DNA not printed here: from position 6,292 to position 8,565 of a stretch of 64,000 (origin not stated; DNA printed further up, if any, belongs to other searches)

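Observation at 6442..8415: Surface-anchored agmatine/peptidyl-arginine deiminase-family enzyme with Myxococcus Cys-rich repeats and a C-terminal sorting tail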

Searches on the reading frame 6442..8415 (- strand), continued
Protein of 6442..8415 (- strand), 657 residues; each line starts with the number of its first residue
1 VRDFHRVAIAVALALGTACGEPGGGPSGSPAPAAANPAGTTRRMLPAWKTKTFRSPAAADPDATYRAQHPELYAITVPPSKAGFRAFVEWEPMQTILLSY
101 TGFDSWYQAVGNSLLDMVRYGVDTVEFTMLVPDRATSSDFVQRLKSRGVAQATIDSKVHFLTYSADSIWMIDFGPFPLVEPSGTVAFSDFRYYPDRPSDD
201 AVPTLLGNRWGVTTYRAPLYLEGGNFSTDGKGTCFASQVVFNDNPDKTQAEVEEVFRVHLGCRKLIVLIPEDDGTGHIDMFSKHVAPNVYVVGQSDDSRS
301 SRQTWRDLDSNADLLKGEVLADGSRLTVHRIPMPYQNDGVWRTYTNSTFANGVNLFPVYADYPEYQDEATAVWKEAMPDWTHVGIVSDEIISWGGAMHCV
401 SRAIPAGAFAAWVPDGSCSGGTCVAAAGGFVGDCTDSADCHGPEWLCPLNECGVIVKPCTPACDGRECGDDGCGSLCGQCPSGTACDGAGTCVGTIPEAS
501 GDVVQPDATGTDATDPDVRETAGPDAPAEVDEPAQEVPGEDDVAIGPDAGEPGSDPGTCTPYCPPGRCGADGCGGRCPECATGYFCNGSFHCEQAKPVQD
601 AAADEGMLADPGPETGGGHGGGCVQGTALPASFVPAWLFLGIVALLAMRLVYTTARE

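Call 15: search_protein_families(library=ncbifam, proteins=[P0002, P0005, P0018, P0019, P0020, P0041, P0047, P0028, P0056, P0058], max_evalue=1)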
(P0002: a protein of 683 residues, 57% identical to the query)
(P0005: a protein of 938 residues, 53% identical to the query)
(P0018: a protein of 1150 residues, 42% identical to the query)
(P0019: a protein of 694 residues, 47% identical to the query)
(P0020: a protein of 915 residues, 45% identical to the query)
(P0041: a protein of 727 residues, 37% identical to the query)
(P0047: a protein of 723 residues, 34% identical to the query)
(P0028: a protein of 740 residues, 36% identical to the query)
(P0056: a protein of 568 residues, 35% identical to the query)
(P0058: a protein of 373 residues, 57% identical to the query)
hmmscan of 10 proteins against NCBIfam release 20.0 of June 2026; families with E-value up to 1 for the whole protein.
P0002 (683 aa): 2 families
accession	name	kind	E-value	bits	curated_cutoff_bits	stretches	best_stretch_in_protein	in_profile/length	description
TIGR03380.1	agmatine_aguA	equivalog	2.1e-25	89.4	381.8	1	136-402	57-357/357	agmatine deiminase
NF010070.0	PRK13551.1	subfamily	2.8e-24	85.6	483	2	75-331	8-272/365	agmatine deiminase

P0005 (938 aa): 5 families
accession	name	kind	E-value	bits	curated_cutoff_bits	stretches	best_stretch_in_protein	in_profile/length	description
TIGR03380.1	agmatine_aguA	equivalog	9.4e-20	70.9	381.8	2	81-335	3-266/357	agmatine deiminase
NF010070.0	PRK13551.1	subfamily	4.3e-18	65.3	483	2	80-335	7-272/365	agmatine deiminase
TIGR03901.2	MYXO-CTERM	domain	0.00042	20.6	20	1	904-934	2-32/34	MYXO-CTERM sorting domain-containing protein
NF033493.0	MetS_like_NSS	subfamily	0.1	12.4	25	1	390-403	14-27/30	MetS family NSS transporter small subunit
NF009853.0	PRK13320.1-5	equivalog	0.25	10.8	287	1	246-319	31-104/243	type III pantothenate kinase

P0018 (1150 aa): 4 families
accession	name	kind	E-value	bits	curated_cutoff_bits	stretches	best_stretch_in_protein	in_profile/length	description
NF010070.0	PRK13551.1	subfamily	5.8e-24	84.6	483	1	79-411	7-362/365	agmatine deiminase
TIGR03380.1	agmatine_aguA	equivalog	6.1e-24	84.7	381.8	1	80-411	3-356/357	agmatine deiminase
TIGR01701.1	Fdhalpha-like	subfamily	0.02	13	582.15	1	675-716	413-454/744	FdhF/YdeP family oxidoreductase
NF041048.1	TusA_like_YeeD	exception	0.98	9.2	147.5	0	839-858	35-54/72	thiosulfate utilization sulfurtransferase TsuB/YeeD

P0019 (694 aa): 2 families
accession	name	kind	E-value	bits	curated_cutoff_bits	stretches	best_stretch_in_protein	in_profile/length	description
TIGR03380.1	agmatine_aguA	equivalog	2.2e-24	86.1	381.8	1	79-406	5-357/357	agmatine deiminase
NF010070.0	PRK13551.1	subfamily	2.7e-22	79.1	483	1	77-407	8-364/365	agmatine deiminase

P0020 (915 aa): 4 families
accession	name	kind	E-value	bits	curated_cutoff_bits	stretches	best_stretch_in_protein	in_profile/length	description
TIGR03380.1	agmatine_aguA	equivalog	1.7e-12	47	381.8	2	140-259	62-196/357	agmatine deiminase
NF010070.0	PRK13551.1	subfamily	1.8e-11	43.4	483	2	140-258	65-201/365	agmatine deiminase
TIGR03901.2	MYXO-CTERM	domain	0.0007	19.9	20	1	885-913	3-32/34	MYXO-CTERM sorting domain-containing protein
TIGR03382.1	GC_trans_RRR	domain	0.049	14.3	15.85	1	886-913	1-25/27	MYXO-CTERM sorting domain-containing protein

P0041 (727 aa): 5 families
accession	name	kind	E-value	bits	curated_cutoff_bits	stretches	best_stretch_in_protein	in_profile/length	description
TIGR03380.1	agmatine_aguA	equivalog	4.6e-14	52.1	381.8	2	146-283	63-216/357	agmatine deiminase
NF010070.0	PRK13551.1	subfamily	1.9e-12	46.7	483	2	107-282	34-221/365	agmatine deiminase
TIGR01167.1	LPXTG_anchor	domain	0.039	14.6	15.9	1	703-726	10-33/34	LPXTG cell wall anchor domain-containing protein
TIGR03370.1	VPLPA-CTERM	domain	0.093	12.8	25.35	1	708-726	6-24/25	VPLPA-CTERM sorting domain-containing protein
NF051874.1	PVV_CTERM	equivalog_domain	0.14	12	27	1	707-727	12-34/38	PVV-CTERM domain-containing choice-of-anchor G protein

P0047 (723 aa): 5 families
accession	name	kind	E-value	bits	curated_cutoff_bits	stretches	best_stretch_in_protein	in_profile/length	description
TIGR03380.1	agmatine_aguA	equivalog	1.9e-22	79.8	381.8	2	186-334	116-268/357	agmatine deiminase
NF010070.0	PRK13551.1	subfamily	1e-20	73.9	483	2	189-333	124-273/365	agmatine deiminase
TIGR03901.2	MYXO-CTERM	domain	1.3e-05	25.4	20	1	693-722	2-33/34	MYXO-CTERM sorting domain-containing protein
TIGR03382.1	GC_trans_RRR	domain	0.0042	17.7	15.85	1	694-722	1-27/27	MYXO-CTERM sorting domain-containing protein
NF045638.1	Mrt_dep_phytase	exception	0.12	11.1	440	1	659-722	363-429/430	myxosortase-dependent phytase-like phosphatase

P0028 (740 aa): 3 families
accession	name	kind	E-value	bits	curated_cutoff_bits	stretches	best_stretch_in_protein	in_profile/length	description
TIGR03380.1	agmatine_aguA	equivalog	6.5e-19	68.1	381.8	1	157-413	70-356/357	agmatine deiminase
NF010070.0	PRK13551.1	subfamily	4.1e-17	62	483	1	154-414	72-363/365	agmatine deiminase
TIGR03901.2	MYXO-CTERM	domain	6.1e-05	23.3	20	1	705-737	1-33/34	MYXO-CTERM sorting domain-containing protein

P0056 (568 aa): 5 families
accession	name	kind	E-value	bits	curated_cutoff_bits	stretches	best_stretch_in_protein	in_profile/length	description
NF058597.1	CoaZ_rpt_PGGG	domain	2.4e-06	27.5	30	1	446-517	5-80/88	choice-of-anchor Z repeating domain-containing protein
TIGR03437.1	Soli_cterm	paralog_domain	0.0029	17.4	29.05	1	471-517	42-87/225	Solibacter uncharacterized C-terminal domain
NF004900.0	PRK06263.1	equivalog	0.19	10.3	718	1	458-523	6-70/546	fumarate reductase (CoM/CoB) subunit TfrA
TIGR03908.1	QH_alpha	equivalog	0.21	10.1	274.35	1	440-507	289-357/510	quinohemoprotein amine dehydrogenase subunit alpha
NF058571.1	GVDTG_CTERM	domain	0.43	10.9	29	0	531-565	11-43/44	GVDTG sorting domain-containing protein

P0058 (373 aa): 0 families

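Call 16: search_protein_families(library=pfam, proteins=[P0005, P0018, P0020, P0047, P0056, P0058, P0024], max_evalue=1)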
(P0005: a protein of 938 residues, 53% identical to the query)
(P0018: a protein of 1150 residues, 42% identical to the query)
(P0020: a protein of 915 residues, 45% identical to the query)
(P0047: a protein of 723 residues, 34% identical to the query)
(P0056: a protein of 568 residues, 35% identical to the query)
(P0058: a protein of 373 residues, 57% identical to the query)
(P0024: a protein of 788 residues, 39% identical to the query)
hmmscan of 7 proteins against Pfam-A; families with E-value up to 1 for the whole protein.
P0005 (938 aa): 1 family
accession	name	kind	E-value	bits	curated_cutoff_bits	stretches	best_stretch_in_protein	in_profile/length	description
PF04371.20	PAD_porph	-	2.7e-39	135.7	25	1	89-405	3-321/321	Porphyromonas-type peptidyl-arginine deiminase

P0018 (1150 aa): 1 family
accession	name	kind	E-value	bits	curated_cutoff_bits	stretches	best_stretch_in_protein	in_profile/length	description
PF04371.20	PAD_porph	-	3.4e-38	132.1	25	1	88-411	3-321/321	Porphyromonas-type peptidyl-arginine deiminase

P0020 (915 aa): 3 families
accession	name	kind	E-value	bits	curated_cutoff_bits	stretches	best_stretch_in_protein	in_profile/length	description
PF04371.20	PAD_porph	-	2.2e-30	106.4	25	1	88-390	7-319/321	Porphyromonas-type peptidyl-arginine deiminase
PF18203.6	IPTL-CTERM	-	0.087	13.1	20.8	1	895-913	8-26/28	IPTL-CTERM motif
PF18924.5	DUF5674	-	0.17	12.3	27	1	100-159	11-68/109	Protein of unknown function (DUF5674)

P0047 (723 aa): 1 family
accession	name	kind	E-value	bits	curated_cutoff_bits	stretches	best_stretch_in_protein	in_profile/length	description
PF04371.20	PAD_porph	-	7.6e-42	144.1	25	1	116-403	46-321/321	Porphyromonas-type peptidyl-arginine deiminase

P0056 (568 aa): 2 families
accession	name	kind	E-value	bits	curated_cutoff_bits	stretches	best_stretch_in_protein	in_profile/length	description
PF01833.30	TIG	-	7e-08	32.8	20.9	1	446-520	3-78/84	IPT/TIG domain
PF09099.16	Qn_am_d_aIII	-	0.032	15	22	1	446-495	4-52/82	Quinohemoprotein amine dehydrogenase, alpha subunit domain III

P0058 (373 aa): 0 families

P0024 (788 aa): 3 families
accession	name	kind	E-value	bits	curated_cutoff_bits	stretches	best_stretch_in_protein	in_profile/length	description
PF04371.20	PAD_porph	-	3.3e-39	135.4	25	1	94-422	3-321/321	Porphyromonas-type peptidyl-arginine deiminase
PF01033.22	Somatomedin_B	-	2e-09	38.1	23.1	2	630-664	3-38/40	Somatomedin B domain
PF00404.24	Dockerin_1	-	0.46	11.2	22.9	0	738-777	2-46/57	Dockerin type I domain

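Call 21: find_related_loci(query=A1, collection=genome_contigs, flank=8000)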
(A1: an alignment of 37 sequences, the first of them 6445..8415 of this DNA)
Query A1 (657 aa) in genome_contigs; peptide patterns used: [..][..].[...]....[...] (x = any residue, [..] = any of these).
314 stretches matched a pattern; 310 encode a relative of the query (tblastn E <= 1e-3); the best 80 are kept; 80 distinct loci.
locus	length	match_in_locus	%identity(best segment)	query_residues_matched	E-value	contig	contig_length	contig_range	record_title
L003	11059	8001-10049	56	1-657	0e+0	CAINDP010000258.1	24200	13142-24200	MAG: uncultured Myxococcales bacterium isolate Loclat_bin-06029 genome assembly, contig: bin-06029:258/273, whole genome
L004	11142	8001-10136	52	1-657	0e+0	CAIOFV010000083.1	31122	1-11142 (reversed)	MAG: uncultured Myxococcales bacterium isolate MJ-time_bin-5834 genome assembly, contig: bin-5834:083/173, whole genome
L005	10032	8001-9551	49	9-510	8e-149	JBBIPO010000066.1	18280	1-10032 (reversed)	MAG: Deltaproteobacteria bacterium isolate TCF170221_bin_304 NODE_3357_length_18280_cov_8.447517, whole genome shotgun s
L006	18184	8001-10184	53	44-618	5e-147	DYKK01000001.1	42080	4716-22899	MAG TPA_asm: Anaeromyxobacter dehalogenans isolate SulCav_AS07-7_70_20 SulCav_AS07_7_810_length_42080_cov_10_335990, who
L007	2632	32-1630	46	108-615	4e-125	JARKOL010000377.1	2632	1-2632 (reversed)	MAG: Myxococcota bacterium isolate D137_maxbin.042_sub k141_202260, whole genome shotgun sequence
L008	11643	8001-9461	42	7-483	6e-119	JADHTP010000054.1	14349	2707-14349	MAG: Deltaproteobacteria bacterium isolate BS150m-G23 BS-150m-C3777, whole genome shotgun sequence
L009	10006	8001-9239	45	44-452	4e-110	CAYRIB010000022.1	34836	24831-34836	MAG TPA_asm: uncultured Myxococcales bacterium isolate SRP294416_co1_37 genome assembly, contig: NODE_2082_length_34836_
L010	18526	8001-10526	39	29-586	1e-108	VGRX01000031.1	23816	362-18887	MAG: Deltaproteobacteria bacterium isolate K_DeepCast_100m_m2_324 K_DeepCast_100m_m2_324_Ga0194127_10002675, whole genom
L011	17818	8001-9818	34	1-592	8e-108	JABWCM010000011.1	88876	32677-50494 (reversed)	MAG: Myxococcales bacterium isolate MAG_56 scaffold_552, whole genome shotgun sequence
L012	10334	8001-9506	40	1-495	3e-101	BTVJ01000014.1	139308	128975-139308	MAG: Myxococcales bacterium AMX-MBFR-64 DNA, sequence014, whole genome shotgun sequence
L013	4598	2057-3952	36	8-592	1e-101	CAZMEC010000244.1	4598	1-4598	MAG TPA_asm: uncultured Myxococcales bacterium isolate SRP272421_co1_141 genome assembly, contig: NODE_72993_length_4598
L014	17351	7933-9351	40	9-471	3e-103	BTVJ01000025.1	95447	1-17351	MAG: Myxococcales bacterium AMX-MBFR-64 DNA, sequence025, whole genome shotgun sequence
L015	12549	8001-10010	40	13-586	4e-100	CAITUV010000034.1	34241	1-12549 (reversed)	MAG: uncultured Myxococcales bacterium isolate LaPlata_bin-3248 genome assembly, contig: bin-3248:34/88, whole genome sh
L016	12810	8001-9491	38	1-487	4e-100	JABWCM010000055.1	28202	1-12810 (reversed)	MAG: Myxococcales bacterium isolate MAG_56 scaffold_1519, whole genome shotgun sequence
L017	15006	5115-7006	43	42-536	7e-100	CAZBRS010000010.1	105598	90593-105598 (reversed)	MAG TPA_asm: uncultured Myxococcales bacterium isolate SRP272421_co2_345 genome assembly, contig: NODE_172_length_105598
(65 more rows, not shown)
